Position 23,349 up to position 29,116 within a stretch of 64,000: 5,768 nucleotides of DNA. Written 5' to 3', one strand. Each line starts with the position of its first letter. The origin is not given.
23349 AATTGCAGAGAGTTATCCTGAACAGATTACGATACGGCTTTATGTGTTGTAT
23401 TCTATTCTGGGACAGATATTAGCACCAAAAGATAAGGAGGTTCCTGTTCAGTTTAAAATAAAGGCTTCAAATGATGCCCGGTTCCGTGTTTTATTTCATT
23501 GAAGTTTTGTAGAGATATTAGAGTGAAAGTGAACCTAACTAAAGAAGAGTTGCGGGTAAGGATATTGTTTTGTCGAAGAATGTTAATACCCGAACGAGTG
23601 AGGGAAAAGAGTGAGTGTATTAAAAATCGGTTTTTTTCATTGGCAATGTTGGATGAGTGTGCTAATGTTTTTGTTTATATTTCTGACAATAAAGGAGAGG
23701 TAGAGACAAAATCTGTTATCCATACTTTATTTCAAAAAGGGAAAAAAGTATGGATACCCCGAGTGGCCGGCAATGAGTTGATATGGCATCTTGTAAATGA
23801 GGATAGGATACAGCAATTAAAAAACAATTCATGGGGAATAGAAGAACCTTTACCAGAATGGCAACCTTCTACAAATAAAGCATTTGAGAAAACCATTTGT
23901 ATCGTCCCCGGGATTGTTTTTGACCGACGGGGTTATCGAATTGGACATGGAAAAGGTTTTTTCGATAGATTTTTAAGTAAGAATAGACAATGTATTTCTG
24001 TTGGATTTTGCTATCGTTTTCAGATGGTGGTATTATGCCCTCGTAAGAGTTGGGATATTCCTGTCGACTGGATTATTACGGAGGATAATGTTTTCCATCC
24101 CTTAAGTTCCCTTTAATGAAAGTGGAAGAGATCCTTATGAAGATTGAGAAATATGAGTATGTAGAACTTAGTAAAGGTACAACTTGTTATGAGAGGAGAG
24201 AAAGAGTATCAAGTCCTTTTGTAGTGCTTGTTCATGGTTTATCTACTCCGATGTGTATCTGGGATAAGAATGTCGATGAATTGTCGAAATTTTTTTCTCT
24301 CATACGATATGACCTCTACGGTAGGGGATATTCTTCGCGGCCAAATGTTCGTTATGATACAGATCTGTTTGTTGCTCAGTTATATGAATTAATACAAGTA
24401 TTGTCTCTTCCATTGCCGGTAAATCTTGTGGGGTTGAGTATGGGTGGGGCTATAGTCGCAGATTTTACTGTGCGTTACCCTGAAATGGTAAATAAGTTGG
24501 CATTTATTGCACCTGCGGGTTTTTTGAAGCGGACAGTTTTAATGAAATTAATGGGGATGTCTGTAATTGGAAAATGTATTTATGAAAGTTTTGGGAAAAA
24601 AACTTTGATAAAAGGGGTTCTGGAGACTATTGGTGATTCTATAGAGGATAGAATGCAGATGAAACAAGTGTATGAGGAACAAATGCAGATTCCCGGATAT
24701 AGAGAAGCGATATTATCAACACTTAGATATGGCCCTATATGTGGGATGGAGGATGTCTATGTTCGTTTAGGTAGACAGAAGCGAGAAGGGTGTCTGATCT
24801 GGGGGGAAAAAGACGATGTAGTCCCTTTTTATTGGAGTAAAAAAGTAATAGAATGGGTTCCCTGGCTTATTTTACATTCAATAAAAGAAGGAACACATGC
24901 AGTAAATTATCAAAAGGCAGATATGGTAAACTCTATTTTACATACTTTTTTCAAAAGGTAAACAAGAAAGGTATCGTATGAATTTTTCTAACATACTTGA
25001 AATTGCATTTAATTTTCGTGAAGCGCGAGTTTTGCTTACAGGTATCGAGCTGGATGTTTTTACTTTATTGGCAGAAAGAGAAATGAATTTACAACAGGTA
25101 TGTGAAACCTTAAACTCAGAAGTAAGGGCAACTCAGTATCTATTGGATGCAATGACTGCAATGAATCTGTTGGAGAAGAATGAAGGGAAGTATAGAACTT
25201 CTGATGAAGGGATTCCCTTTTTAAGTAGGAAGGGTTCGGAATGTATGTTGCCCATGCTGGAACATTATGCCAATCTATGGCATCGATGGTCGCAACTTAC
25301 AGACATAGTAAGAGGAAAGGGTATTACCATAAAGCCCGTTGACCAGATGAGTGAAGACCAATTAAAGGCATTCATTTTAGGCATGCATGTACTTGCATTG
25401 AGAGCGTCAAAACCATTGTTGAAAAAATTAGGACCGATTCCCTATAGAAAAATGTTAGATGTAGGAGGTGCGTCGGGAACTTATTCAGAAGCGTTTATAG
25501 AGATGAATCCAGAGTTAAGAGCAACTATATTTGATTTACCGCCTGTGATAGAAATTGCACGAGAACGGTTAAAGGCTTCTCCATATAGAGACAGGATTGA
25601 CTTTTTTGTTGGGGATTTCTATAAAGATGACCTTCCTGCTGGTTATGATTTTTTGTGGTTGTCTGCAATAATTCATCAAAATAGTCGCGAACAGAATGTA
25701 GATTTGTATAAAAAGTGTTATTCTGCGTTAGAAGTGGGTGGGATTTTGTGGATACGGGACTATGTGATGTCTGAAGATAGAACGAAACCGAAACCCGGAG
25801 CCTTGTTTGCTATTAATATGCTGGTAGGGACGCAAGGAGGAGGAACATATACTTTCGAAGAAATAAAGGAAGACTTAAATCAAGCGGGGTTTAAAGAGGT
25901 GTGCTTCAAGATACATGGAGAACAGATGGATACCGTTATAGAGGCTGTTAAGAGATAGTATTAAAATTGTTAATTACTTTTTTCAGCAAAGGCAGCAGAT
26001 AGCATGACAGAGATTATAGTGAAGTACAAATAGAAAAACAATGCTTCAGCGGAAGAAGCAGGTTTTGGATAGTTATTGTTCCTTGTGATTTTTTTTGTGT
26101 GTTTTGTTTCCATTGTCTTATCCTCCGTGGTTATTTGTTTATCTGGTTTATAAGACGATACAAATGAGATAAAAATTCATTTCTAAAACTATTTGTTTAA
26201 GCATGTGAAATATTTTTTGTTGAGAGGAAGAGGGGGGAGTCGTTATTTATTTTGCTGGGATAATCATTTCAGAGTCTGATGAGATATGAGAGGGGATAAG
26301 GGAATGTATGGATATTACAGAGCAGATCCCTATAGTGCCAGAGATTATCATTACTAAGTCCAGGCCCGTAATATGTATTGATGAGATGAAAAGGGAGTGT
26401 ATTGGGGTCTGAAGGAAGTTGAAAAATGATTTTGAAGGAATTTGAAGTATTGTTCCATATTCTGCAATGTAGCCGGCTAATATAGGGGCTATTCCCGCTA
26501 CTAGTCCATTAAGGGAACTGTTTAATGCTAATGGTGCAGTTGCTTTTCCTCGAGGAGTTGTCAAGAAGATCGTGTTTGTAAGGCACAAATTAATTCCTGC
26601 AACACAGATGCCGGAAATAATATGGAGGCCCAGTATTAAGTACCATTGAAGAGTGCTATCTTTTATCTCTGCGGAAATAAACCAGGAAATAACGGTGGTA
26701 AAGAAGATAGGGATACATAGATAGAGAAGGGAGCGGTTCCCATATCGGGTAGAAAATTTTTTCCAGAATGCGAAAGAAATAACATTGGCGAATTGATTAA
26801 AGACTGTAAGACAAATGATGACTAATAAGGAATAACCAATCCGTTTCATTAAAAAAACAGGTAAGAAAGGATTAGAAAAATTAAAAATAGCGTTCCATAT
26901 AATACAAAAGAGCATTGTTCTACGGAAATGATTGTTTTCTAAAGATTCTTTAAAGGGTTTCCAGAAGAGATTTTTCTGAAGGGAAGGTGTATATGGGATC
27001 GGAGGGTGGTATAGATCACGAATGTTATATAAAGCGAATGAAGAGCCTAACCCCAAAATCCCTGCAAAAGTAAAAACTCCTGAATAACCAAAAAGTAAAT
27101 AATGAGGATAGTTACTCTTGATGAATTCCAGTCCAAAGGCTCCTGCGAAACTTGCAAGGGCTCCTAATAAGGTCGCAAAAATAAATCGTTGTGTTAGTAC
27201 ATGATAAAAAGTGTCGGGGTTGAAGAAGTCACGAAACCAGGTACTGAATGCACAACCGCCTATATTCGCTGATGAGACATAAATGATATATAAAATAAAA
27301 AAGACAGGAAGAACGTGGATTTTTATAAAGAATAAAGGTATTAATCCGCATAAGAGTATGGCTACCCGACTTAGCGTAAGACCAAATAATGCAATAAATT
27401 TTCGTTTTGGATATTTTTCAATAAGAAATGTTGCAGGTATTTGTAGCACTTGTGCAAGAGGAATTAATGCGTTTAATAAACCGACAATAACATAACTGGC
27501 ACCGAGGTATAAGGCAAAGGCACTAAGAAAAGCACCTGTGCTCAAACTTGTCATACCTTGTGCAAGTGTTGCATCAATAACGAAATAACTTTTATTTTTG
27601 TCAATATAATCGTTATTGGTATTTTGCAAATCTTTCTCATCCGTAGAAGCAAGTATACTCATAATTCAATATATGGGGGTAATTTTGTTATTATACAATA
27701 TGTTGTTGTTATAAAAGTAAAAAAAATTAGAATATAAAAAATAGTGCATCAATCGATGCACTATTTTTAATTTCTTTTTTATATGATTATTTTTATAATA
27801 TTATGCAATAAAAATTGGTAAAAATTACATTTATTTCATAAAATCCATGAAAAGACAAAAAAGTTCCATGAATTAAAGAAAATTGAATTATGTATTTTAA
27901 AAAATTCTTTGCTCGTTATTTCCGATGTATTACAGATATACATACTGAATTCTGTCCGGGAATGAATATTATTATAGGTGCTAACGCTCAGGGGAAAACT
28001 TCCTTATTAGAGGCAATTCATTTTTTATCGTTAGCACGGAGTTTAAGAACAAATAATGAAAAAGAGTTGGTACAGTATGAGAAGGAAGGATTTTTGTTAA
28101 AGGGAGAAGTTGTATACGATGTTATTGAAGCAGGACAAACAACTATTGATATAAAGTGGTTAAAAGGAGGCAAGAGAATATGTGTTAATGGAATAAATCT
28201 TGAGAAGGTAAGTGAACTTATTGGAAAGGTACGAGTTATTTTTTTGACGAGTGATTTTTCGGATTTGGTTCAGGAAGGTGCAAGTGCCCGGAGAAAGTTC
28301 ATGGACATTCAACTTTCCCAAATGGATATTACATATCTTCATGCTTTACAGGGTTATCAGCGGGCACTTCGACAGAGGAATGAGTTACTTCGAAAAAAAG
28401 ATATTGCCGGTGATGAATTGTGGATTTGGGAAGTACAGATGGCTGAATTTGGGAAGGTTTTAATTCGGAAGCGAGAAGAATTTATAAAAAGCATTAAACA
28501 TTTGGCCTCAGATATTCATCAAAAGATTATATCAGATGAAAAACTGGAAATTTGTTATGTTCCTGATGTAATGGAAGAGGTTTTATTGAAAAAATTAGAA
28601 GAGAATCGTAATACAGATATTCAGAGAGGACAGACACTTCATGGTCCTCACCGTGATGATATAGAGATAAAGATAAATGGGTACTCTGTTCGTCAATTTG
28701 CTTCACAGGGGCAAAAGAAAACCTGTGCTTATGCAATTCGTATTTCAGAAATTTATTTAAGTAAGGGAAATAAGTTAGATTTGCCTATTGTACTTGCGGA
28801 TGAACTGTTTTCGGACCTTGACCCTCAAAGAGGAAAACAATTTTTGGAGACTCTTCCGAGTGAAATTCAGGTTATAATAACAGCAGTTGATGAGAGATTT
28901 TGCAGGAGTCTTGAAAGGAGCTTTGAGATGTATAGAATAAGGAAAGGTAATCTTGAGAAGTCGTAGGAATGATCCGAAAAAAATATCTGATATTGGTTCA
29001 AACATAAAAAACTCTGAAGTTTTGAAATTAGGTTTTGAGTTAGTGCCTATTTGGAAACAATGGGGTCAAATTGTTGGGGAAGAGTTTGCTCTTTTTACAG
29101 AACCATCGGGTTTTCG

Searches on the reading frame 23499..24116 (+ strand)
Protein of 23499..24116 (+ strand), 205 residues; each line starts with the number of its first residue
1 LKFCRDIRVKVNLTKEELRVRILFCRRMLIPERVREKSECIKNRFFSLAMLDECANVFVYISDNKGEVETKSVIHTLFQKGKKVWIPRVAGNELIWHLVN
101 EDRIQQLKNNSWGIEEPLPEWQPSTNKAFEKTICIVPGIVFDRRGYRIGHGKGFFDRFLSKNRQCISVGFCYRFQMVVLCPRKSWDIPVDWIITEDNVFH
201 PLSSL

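Call 70: search_protein_families(library=pfam, proteins=[window:23499-24116:+], max_evalue=0.00001)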
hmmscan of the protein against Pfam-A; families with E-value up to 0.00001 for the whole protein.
window:23499-24116:+ (205 aa): 1 family
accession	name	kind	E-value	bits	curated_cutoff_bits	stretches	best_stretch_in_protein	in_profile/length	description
PF01812.26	5-FTHF_cyc-lig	-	4.4e-36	125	27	1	15-195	1-186/186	5-formyltetrahydrofolate cyclo-ligase family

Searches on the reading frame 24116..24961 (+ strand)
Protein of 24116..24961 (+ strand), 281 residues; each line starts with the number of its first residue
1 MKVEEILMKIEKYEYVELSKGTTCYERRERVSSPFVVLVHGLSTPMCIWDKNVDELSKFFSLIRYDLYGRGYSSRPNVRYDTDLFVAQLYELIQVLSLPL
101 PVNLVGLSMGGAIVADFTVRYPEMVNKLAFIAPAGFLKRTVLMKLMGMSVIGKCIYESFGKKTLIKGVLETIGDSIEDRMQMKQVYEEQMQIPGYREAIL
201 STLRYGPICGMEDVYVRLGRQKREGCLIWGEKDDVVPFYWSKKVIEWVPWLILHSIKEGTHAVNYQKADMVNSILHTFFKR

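Call 70: search_protein_families(library=pfam, proteins=[window:24116-24961:+], max_evalue=0.00001)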
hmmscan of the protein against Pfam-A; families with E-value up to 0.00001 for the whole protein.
window:24116-24961:+ (281 aa): 3 families
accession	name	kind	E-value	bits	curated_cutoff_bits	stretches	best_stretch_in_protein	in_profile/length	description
PF00561.26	Abhydrolase_1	-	3.8e-13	50.1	25.8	1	34-134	1-106/245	alpha/beta hydrolase fold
PF12146.15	Hydrolase_4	-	5e-12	46.1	27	1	35-261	6-232/239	Serine aminopeptidase, S33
PF12697.13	Abhydrolase_6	-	1e-11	46.3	26.3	1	36-267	1-211/217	Alpha/beta hydrolase family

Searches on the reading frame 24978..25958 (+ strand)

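Call 70: search_protein_families(library=pfam, proteins=[window:24978-25958:+], max_evalue=0.00001)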
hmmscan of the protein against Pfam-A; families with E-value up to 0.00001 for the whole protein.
window:24978-25958:+ (326 aa): 4 families
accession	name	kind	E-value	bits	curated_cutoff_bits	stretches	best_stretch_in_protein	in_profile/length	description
PF00891.24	Methyltransf_2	-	4.7e-28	98.4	22.3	1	121-306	28-210/210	O-methyltransferase domain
PF08100.18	Dimerisation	-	1.5e-11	44.4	25.6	1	5-74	8-83/93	O-methyltransferase dimerisation domain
PF13649.12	Methyltransf_25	-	7.5e-07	30.2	27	1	160-255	2-97/97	Methyltransferase domain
PF08242.18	Methyltransf_12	-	1.5e-06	29.2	30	1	160-257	1-98/98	Methyltransferase domain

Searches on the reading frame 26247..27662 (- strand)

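Call 70: search_protein_families(library=pfam, proteins=[window:26247-27662:-], max_evalue=0.00001)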
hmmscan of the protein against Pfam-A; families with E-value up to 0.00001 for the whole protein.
window:26247-27662:- (471 aa): 1 family
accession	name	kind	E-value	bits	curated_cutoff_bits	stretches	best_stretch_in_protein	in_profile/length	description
PF07690.21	MFS_1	-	5e-18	65.6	33.4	1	34-393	4-347/347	Major Facilitator Superfamily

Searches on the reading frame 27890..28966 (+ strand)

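Call 70: search_protein_families(library=pfam, proteins=[window:27890-28966:+], max_evalue=0.00001)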
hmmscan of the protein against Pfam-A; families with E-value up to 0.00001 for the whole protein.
window:27890-28966:+ (358 aa): 4 families
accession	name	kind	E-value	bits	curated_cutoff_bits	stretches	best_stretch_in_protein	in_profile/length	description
PF02463.25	SMC_N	-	2e-18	67.1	40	1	4-353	3-217/220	RecF/RecN/SMC N terminal domain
PF13476.12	AAA_23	-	1.4e-10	42.5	27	1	10-209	6-170/201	AAA domain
PF13175.12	AAA_15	-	4.9e-08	33.4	32.1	1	10-287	10-192/374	AAA ATPase domain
PF13304.12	AAA_21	-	2.8e-07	31.4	27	0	25-60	1-57/304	AAA domain, putative AbiEii toxin, Type IV TA system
